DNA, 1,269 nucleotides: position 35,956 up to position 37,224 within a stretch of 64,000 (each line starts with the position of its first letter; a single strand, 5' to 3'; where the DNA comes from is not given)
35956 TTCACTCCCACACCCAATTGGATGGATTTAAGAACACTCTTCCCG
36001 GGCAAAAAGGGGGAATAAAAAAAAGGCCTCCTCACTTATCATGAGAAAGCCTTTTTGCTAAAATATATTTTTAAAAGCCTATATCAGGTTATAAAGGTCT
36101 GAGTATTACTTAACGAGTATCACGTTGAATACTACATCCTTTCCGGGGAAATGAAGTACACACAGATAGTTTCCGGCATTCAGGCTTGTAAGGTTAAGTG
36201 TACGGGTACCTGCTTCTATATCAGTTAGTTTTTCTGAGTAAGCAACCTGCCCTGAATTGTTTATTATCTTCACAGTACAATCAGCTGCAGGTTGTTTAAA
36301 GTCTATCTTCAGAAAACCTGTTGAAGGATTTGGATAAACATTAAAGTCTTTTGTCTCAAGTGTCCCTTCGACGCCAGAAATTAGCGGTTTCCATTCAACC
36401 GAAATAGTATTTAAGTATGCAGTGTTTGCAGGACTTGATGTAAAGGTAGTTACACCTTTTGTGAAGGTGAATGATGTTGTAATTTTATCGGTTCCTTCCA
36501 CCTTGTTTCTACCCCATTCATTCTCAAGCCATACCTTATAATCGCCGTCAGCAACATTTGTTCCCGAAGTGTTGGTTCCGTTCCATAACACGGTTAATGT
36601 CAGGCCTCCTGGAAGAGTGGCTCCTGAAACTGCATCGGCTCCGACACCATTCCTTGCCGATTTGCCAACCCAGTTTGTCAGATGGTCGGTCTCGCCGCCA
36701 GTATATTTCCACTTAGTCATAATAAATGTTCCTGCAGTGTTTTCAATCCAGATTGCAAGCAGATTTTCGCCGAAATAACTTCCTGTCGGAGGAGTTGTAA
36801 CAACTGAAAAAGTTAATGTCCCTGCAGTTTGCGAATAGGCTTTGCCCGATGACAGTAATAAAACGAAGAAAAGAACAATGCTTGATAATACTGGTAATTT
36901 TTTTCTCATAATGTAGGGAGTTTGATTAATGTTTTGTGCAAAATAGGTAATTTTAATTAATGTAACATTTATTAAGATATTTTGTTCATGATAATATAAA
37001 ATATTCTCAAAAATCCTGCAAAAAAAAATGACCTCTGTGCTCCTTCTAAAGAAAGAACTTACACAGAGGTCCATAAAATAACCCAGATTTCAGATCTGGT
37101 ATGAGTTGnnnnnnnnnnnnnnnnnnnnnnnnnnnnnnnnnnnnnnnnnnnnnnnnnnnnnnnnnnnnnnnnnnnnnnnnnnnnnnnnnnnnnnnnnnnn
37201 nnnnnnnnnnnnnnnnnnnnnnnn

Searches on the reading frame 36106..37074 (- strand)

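Call 66: search_protein_families(library=pfam, proteins=[window:36106-37074:-], max_evalue=0.0001)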
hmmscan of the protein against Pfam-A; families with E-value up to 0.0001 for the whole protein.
window:36106-37074:- (322 aa): 4 families
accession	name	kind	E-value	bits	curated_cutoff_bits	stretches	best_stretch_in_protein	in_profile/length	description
PF18962.6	Por_Secre_tail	-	1.8e-09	38.2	27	1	246-307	1-62/75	Secretion system C-terminal sorting domain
PF13860.13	FlgD_ig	-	1.1e-08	35.4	27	0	255-300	14-60/79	FlgD Ig-like domain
PF10029.15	DUF2271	-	8.2e-08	32.5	27.3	1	104-186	19-103/136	Predicted periplasmic protein (DUF2271)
PF11589.14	DUF3244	-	1.4e-06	28.6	25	1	255-314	31-90/96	Domain of unknown function (DUF3244)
